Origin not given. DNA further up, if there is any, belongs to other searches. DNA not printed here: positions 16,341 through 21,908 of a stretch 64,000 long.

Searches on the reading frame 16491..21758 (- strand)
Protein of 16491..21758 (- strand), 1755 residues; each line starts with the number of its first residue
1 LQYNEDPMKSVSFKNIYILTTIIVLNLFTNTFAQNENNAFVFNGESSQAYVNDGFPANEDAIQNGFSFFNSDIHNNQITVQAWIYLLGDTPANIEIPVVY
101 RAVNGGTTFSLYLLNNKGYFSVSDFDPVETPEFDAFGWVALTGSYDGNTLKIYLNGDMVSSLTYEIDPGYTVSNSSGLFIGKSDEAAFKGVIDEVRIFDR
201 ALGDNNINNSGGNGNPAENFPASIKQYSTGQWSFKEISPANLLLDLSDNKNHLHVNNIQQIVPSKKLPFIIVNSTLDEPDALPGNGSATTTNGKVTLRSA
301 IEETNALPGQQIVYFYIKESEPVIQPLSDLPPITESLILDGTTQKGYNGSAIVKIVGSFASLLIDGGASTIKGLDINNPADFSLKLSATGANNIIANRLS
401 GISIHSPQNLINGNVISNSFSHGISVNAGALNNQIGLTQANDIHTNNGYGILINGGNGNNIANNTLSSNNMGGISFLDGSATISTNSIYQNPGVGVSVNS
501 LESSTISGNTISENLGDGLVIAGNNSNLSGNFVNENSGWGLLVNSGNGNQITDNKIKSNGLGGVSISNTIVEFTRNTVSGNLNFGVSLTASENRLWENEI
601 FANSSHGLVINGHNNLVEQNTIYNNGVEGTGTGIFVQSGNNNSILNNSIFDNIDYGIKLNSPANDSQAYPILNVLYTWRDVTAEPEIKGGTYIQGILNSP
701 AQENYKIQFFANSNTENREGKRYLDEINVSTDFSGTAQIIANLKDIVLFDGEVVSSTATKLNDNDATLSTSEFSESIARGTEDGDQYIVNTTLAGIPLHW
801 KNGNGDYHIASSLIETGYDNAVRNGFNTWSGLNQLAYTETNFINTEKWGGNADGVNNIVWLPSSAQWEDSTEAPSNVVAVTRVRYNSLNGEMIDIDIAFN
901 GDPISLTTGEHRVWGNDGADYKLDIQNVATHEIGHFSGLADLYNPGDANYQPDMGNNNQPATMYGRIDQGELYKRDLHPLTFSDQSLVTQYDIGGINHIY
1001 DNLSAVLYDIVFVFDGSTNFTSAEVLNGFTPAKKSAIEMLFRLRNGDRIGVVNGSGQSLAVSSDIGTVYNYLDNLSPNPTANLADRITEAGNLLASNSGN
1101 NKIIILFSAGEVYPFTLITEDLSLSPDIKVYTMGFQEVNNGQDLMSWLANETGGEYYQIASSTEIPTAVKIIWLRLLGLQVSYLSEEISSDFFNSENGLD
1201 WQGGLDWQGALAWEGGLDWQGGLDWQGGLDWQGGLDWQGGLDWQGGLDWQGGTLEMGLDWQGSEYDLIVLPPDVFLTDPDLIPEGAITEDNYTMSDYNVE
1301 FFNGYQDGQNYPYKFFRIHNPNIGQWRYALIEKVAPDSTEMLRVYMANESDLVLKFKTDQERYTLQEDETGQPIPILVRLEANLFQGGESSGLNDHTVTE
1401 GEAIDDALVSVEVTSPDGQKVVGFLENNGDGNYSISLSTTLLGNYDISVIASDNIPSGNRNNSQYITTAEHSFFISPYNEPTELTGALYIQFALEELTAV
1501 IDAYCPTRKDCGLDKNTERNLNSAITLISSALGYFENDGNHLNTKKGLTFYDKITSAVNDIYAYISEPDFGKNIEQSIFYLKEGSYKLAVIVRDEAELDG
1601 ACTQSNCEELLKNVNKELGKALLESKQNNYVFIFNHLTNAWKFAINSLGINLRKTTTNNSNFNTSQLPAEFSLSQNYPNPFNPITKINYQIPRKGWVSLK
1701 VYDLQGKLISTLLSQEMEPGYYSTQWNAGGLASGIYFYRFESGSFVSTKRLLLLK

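Call 42: search_protein_families(library=pfam, proteins=[window:16491-21758:-], max_evalue=0.001)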
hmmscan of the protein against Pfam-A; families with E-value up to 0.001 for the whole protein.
window:16491-21758:- (1755 aa): 6 families
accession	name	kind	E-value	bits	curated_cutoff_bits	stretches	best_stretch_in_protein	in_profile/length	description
PF13229.12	Beta_helix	-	1e-24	87.4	25.9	2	440-569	15-147/158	Right handed beta helix region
PF05048.19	NosD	-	3.9e-19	69.4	23.6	3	494-695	17-204/212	Periplasmic copper-binding protein (NosD)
PF13385.13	Laminin_G_3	-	3e-17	63.6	27.6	1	70-207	11-150/151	Concanavalin A-like lectin/glucanases superfamily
PF18962.6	Por_Secre_tail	-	3.5e-08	34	27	1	1677-1751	2-73/75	Secretion system C-terminal sorting domain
PF00092.34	VWA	-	2.7e-06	28.2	23.8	1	1009-1167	1-170/174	von Willebrand factor type A domain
PF13519.12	VWA_2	-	0.00074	20.6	27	0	1010-1110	1-106/107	von Willebrand factor type A domain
